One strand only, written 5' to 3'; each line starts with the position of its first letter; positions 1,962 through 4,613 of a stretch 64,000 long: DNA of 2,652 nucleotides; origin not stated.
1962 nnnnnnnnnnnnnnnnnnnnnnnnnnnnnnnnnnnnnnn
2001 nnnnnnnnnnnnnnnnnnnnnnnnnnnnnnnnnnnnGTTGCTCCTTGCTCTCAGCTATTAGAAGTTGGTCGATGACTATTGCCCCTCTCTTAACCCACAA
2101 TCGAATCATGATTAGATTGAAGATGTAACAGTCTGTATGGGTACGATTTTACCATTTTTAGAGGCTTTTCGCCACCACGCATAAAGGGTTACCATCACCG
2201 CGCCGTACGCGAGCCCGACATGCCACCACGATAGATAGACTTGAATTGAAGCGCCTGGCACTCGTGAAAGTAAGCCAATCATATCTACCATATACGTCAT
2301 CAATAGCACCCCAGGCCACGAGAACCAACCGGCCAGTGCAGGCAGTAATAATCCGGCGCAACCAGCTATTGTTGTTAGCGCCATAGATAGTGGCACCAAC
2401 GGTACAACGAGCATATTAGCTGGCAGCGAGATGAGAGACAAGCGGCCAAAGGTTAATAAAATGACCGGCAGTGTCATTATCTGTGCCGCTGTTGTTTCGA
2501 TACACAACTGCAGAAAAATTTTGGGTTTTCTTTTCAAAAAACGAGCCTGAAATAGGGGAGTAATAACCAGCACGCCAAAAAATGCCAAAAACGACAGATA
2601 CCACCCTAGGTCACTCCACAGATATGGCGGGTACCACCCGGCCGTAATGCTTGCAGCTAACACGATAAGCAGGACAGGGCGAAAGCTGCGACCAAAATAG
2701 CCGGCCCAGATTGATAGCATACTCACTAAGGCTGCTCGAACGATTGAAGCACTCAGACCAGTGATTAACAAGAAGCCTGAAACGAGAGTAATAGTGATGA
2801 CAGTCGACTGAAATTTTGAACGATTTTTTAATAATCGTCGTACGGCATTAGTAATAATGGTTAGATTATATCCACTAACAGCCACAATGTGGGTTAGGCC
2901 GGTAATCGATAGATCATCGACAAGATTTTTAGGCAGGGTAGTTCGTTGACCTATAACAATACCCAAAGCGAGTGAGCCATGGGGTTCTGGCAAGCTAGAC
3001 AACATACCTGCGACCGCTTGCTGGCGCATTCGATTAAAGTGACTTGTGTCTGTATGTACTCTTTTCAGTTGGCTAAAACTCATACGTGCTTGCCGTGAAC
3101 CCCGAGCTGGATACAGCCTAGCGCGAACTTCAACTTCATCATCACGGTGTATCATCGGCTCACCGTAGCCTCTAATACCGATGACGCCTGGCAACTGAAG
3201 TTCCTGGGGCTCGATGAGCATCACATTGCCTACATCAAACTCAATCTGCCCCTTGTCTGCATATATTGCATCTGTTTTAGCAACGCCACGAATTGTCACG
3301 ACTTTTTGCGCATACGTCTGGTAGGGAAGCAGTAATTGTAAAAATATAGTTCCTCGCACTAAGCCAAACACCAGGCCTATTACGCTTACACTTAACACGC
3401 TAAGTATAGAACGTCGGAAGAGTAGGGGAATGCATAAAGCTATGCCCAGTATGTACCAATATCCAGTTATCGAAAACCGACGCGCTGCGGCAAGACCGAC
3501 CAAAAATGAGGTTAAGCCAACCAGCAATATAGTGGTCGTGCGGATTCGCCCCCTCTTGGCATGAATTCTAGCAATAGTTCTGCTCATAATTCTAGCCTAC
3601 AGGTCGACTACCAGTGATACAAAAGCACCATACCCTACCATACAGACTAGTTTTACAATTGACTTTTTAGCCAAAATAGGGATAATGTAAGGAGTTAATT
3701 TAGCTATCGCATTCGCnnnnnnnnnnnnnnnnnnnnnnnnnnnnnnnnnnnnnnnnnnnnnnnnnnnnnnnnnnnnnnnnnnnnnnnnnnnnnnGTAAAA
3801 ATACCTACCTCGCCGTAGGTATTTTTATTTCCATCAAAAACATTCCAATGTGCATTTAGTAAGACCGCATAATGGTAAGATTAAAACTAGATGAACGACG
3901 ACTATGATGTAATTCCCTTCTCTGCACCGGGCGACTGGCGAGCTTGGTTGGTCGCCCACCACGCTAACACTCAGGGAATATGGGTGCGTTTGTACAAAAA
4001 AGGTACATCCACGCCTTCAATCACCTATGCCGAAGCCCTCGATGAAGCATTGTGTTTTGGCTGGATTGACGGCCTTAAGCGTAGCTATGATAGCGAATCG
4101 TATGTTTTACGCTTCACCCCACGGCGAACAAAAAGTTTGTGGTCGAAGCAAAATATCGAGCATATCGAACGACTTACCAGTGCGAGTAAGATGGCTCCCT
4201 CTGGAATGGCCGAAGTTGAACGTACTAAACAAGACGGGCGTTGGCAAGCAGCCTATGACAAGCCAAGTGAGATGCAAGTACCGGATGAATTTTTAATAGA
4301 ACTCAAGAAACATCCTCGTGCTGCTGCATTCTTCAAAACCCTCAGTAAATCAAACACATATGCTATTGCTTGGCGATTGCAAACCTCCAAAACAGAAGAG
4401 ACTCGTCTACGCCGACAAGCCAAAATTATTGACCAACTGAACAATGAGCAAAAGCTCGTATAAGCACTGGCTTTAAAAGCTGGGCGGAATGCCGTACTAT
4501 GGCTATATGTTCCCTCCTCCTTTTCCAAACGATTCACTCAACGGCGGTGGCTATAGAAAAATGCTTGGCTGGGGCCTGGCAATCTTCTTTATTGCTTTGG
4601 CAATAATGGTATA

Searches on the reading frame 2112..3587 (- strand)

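Call 10: search_protein_families(library=pfam, proteins=[window:2112-3587:-], max_evalue=0.001)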
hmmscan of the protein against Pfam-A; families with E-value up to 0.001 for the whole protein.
window:2112-3587:- (491 aa): 1 family
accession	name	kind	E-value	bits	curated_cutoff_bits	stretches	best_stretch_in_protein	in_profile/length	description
PF03772.21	Competence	-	2e-41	142.6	23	1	211-474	2-269/270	Competence protein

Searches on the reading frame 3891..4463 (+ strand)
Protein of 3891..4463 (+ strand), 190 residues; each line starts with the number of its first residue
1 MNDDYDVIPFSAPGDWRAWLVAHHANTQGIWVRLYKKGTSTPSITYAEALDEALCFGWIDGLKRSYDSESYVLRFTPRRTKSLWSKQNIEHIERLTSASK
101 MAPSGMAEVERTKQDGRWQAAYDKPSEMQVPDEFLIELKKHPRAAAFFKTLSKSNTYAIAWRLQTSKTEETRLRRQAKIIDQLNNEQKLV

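Call 10: search_protein_families(library=pfam, proteins=[window:3891-4463:+], max_evalue=0.001)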
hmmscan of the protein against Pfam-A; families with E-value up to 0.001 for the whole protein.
window:3891-4463:+ (190 aa): 1 family
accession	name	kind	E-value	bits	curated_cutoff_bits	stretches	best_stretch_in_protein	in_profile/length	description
PF13376.11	OmdA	-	1.3e-16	60.7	25.6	1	127-184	1-58/60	Bacteriocin-protection, YdeI or OmpD-Associated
